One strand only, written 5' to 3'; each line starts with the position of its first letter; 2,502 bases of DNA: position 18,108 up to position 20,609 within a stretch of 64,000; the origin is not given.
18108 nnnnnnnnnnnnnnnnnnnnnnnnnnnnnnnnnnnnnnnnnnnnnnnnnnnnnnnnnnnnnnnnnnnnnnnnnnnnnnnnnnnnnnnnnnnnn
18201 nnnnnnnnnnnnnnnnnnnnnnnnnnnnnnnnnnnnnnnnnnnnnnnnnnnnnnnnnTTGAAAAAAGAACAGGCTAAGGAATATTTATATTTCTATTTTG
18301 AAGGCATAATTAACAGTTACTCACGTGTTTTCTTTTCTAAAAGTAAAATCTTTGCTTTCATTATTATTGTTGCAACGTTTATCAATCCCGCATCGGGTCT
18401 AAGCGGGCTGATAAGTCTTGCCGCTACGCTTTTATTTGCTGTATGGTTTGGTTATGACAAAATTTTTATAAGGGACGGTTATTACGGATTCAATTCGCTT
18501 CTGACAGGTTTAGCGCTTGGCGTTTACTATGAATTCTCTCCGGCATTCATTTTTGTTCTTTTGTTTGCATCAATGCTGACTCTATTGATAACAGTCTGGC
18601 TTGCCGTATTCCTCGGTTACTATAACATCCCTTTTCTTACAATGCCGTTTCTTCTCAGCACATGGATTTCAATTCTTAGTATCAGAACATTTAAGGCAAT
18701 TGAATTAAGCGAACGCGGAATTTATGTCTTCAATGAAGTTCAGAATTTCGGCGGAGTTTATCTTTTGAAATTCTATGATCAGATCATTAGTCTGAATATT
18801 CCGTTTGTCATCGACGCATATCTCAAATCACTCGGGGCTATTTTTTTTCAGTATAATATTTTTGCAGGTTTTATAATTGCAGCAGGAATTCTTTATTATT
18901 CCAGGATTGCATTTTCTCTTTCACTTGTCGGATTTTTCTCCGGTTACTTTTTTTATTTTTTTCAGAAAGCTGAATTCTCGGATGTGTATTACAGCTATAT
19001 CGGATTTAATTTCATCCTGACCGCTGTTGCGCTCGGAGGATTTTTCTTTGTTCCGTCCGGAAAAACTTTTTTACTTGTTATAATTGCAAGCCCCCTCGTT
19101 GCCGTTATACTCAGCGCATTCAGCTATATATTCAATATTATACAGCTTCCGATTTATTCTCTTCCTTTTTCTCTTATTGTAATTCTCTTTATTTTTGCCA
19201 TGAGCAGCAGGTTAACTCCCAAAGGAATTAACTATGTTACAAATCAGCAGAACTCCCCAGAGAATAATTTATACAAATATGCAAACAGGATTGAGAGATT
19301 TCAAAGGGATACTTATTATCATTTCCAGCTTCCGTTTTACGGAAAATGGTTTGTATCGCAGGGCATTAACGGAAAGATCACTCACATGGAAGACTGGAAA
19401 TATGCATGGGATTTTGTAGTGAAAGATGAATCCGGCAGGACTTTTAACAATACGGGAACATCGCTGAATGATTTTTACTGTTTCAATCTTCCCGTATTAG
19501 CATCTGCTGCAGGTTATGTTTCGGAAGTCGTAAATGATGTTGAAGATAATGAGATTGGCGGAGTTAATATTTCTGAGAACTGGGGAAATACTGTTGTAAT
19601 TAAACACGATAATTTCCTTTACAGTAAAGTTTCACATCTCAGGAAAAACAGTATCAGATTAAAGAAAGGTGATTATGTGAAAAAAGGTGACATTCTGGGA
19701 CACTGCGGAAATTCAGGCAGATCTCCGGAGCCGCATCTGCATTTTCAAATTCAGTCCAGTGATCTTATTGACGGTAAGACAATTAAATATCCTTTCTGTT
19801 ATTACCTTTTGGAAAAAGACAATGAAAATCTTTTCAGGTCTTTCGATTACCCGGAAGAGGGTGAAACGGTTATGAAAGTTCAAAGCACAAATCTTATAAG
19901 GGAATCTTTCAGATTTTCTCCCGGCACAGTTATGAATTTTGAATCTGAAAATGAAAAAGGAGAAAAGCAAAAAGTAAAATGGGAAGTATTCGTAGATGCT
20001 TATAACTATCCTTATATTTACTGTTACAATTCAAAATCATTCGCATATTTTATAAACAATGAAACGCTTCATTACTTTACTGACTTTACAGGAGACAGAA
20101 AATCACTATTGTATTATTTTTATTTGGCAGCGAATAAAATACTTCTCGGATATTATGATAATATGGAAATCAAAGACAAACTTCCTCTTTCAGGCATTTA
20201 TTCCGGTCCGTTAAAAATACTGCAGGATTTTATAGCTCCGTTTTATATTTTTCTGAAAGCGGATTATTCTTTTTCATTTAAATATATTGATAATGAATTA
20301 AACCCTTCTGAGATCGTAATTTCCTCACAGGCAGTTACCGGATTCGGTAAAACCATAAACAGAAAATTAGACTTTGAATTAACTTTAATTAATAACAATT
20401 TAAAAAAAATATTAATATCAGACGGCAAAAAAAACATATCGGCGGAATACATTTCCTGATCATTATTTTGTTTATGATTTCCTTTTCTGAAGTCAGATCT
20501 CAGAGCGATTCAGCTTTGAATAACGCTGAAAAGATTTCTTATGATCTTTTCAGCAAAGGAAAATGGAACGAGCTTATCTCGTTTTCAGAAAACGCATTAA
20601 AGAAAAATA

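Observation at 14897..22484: Uncharacterised seven-gene operon: AraC + PqqD-like + ATP-grasp + PLP decarboxylase + UT-like/M23 fusion + TPR/beta-barrel + TPR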

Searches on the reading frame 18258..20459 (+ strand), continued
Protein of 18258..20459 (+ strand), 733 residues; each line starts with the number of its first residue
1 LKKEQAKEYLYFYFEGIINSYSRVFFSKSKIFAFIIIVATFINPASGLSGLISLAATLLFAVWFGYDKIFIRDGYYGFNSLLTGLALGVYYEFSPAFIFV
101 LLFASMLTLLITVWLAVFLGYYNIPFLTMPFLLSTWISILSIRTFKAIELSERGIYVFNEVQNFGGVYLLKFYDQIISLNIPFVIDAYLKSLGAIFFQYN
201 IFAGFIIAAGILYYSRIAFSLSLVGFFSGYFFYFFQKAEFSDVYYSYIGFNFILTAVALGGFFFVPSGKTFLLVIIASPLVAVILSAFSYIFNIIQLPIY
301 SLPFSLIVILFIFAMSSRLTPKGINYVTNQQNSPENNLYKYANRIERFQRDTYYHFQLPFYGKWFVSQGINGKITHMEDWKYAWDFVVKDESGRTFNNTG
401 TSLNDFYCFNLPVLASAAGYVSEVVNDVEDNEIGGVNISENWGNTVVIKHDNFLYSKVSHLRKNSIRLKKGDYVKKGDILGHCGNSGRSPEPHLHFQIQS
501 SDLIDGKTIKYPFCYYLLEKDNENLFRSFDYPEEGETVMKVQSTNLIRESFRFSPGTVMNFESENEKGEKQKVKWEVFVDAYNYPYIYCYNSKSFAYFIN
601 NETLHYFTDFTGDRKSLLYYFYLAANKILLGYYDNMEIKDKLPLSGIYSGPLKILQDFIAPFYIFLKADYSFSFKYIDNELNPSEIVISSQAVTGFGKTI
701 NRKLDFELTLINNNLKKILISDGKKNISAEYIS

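Call 41: predict_structure(alignment_id=A2)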
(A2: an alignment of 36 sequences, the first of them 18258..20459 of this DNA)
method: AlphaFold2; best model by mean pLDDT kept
length: 733 residues; sequences in the alignment: 36
mean_pLDDT: 86.6   pTM: 0.79
mean pLDDT of the five models: 86.6, 80.7, 80.3, 80.2, 79.1
residues with pLDDT >= 90: 380; 70-90: 290; 50-70: 52; < 50: 11
segments of 3 or more residues with pLDDT < 50: 154-164
pLDDT, mean of each block of 10 residues (from residue 1): 79 94 89 89 89 97 93 93 91 88 96 93 92 92 76 46 52 57 84 87 90 93 95 82 72 95 94 95 87 80 94 90 85 88 78 86 88 77 89 77 82 94 89 68 89 91 92 93 73 87 79 91 88 92 92 93 89 95 91 91 86 89 91 88 73 90 89 91 92 82 92 93 87 88
secondary structure, 60 per line:
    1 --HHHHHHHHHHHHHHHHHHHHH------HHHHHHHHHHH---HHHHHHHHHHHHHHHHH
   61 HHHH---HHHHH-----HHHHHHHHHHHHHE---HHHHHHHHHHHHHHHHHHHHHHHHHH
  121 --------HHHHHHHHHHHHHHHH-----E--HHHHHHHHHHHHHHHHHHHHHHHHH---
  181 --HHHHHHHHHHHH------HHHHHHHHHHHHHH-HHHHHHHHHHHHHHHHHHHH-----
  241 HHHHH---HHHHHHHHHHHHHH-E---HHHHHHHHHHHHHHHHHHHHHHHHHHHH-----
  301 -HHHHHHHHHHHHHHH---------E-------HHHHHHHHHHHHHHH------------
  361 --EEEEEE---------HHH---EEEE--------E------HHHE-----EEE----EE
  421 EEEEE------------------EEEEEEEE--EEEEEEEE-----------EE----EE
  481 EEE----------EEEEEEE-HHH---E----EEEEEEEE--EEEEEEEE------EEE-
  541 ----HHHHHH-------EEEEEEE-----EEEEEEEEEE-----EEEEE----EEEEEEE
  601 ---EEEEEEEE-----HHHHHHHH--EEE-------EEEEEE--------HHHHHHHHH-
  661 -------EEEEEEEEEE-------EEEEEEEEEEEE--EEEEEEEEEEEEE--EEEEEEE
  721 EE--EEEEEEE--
elements in order (helices of 4 or more, strands of 3 or more residues): H3-23 H30-40 H44-64 H68-72 H78-90 H95-120 H129-144 H153-177 H183-194 H201-214 H216-235 H241-245 H249-262 H268-295 H302-316 H334-348 E363-368 E384-387 E412-414 E419-425 E444-451 E454-461 E479-483 E494-500 E513-520 E523-530 E537-539 H545-550 E558-564 E570-579 E585-589 E594-600 E604-611 H617-624 E627-629 E637-642 H651-659 E668-677 E685-696 E699-711 E714-722 E725-731

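Call 45: fold_search(model_id=the predicted structure, library=pdb)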
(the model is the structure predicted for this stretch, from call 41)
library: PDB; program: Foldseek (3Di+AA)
matches with E <= 10: 630; with E <= 0.001: 70
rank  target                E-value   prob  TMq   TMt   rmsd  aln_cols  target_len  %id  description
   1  3k3g                  6.6e-16  1.00  0.39  0.85   5.3       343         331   26  Crystal Structure of the Urea Transporter from Desulfovibrio Vulgaris Bound to 1,3-dimethylurea (released 2009-11-17)
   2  3k3f                  1.1e-15  1.00  0.39  0.84   4.3       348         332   25  Crystal Structure of the Urea Transporter from Desulfovibrio Vulgaris (released 2009-11-17)
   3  3m6e                  7.4e-15  1.00  0.40  0.85   4.9       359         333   25  F80A mutant of the Urea Transporter from Desulfovibrio Vulgaris (released 2010-08-04)
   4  3me1_A                7.7e-15  1.00  0.39  0.86   5.3       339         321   26  Crystal Structure of the Desulfovibro vulgaris Urea Transporter in the P3(1) Space Group at 3.86 (released 2011-01-19)
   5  3me1_B                1.1e-14  1.00  0.39  0.86   5.3       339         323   26  Crystal Structure of the Desulfovibro vulgaris Urea Transporter in the P3(1) Space Group at 3.86 (released 2011-01-19)
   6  8xdf_A                7.1e-14  1.00  0.39  0.79   6.1       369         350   20  Cryo-EM structure of human urea transporter B. (released 2024-12-04)
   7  3me1_C                8.2e-14  1.00  0.38  0.87   4.4       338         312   26  Crystal Structure of the Desulfovibro vulgaris Urea Transporter in the P3(1) Space Group at 3.86 (released 2011-01-19)
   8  9j22_A                8.2e-14  1.00  0.39  0.79   4.6       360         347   20  structure of human urea transport protein slc14A1 with urea (released 2025-09-03)
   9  8blp_A                1.1e-13  1.00  0.39  0.77   4.7       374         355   20  Human Urea Transporter UT-B/UT1 in Complex with Inhibitor UTBinh-14 (released 2023-10-04)
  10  6qd5                  1.6e-13  1.00  0.40  0.80   4.5       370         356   19  X-ray Structure of the Human Urea Channel SLC14A1/UT1 (released 2019-01-09)
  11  4ezc_B                1.7e-13  1.00  0.39  0.79   3.7       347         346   20  Crystal Structure of the UT-B Urea Transporter from Bos Taurus (released 2012-06-27)
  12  8xde_A                2.0e-13  1.00  0.38  0.79   5.1       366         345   18  Cryo-EM structure of human urea transporter A3. (released 2024-12-04)
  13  8xdg_A                2.9e-13  1.00  0.39  0.78   4.7       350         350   19  Cryo-EM structure of zebrafish urea transporter. (released 2024-12-04)
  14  4ezc_A                3.4e-13  1.00  0.38  0.78   4.1       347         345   20  Crystal Structure of the UT-B Urea Transporter from Bos Taurus (released 2012-06-27)
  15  8blo_A                3.9e-13  1.00  0.38  0.77   6.4       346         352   19  Human Urea Transporter UT-A (N-Terminal Domain Model) (released 2023-10-04)
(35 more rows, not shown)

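Call 66: search_protein_families(library=padloc, proteins=[window:18258-20459:+], max_evalue=0.001)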
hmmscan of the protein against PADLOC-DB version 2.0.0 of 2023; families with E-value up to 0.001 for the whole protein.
window:18258-20459:+ (733 aa): 0 families

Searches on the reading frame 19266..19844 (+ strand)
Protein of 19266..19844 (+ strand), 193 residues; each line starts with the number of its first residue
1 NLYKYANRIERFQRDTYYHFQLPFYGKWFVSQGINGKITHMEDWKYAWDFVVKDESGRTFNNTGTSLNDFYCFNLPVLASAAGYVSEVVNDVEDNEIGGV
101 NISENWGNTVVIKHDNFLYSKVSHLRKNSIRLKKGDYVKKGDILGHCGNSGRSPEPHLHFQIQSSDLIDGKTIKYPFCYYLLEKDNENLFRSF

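Call 58: search_solved_structures(query=window:19266-19844:+, max_evalue=0.001, show_alignments=4)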
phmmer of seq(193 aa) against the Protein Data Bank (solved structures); distinct sequences matched with E-value up to 0.001: 30.
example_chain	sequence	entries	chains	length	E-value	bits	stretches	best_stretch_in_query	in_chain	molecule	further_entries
5j1l_A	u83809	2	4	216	1.4e-09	41.1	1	61-166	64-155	ToxR-activated gene (TagE)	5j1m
4rny_A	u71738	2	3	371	6.1e-09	39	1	87-164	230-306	Conserved hypothetical secreted protein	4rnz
6jmx_A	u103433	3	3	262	1.5e-08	37.8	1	106-164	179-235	Peptidase M23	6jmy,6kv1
4qp5_A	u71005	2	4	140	2.7e-07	33.7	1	107-166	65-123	Lysostaphin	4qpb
6jn7_A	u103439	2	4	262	3e-07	33.5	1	106-164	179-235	Peptidase M23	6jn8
6jmz_A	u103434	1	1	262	3.8e-07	33.2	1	106-164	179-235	Peptidase M23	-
6jn0_A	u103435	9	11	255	3.8e-07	33.2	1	106-164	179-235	Peptidase M23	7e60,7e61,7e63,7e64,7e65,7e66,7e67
6jn1_A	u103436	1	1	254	3.8e-07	33.2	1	106-164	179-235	Peptidase M23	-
6ue4_A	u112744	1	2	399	6.4e-07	32.4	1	106-162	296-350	ShyA endopeptidase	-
6u2a_A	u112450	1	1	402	6.5e-07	32.4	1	106-162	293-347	ShyA endopeptidase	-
5nmy_A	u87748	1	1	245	6.7e-07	32.4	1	107-166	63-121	Lysostaphin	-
4lxc_A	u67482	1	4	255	7.2e-07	32.3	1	107-166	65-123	Lysostaphin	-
2gu1_A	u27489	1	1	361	2.1e-06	30.7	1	105-164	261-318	Zinc peptidase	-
6yj1_A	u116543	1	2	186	2.3e-06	30.7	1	57-167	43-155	ORF007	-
2b44_A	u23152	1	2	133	2.3e-06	30.6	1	105-166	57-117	Glycyl-glycine endopeptidase lytM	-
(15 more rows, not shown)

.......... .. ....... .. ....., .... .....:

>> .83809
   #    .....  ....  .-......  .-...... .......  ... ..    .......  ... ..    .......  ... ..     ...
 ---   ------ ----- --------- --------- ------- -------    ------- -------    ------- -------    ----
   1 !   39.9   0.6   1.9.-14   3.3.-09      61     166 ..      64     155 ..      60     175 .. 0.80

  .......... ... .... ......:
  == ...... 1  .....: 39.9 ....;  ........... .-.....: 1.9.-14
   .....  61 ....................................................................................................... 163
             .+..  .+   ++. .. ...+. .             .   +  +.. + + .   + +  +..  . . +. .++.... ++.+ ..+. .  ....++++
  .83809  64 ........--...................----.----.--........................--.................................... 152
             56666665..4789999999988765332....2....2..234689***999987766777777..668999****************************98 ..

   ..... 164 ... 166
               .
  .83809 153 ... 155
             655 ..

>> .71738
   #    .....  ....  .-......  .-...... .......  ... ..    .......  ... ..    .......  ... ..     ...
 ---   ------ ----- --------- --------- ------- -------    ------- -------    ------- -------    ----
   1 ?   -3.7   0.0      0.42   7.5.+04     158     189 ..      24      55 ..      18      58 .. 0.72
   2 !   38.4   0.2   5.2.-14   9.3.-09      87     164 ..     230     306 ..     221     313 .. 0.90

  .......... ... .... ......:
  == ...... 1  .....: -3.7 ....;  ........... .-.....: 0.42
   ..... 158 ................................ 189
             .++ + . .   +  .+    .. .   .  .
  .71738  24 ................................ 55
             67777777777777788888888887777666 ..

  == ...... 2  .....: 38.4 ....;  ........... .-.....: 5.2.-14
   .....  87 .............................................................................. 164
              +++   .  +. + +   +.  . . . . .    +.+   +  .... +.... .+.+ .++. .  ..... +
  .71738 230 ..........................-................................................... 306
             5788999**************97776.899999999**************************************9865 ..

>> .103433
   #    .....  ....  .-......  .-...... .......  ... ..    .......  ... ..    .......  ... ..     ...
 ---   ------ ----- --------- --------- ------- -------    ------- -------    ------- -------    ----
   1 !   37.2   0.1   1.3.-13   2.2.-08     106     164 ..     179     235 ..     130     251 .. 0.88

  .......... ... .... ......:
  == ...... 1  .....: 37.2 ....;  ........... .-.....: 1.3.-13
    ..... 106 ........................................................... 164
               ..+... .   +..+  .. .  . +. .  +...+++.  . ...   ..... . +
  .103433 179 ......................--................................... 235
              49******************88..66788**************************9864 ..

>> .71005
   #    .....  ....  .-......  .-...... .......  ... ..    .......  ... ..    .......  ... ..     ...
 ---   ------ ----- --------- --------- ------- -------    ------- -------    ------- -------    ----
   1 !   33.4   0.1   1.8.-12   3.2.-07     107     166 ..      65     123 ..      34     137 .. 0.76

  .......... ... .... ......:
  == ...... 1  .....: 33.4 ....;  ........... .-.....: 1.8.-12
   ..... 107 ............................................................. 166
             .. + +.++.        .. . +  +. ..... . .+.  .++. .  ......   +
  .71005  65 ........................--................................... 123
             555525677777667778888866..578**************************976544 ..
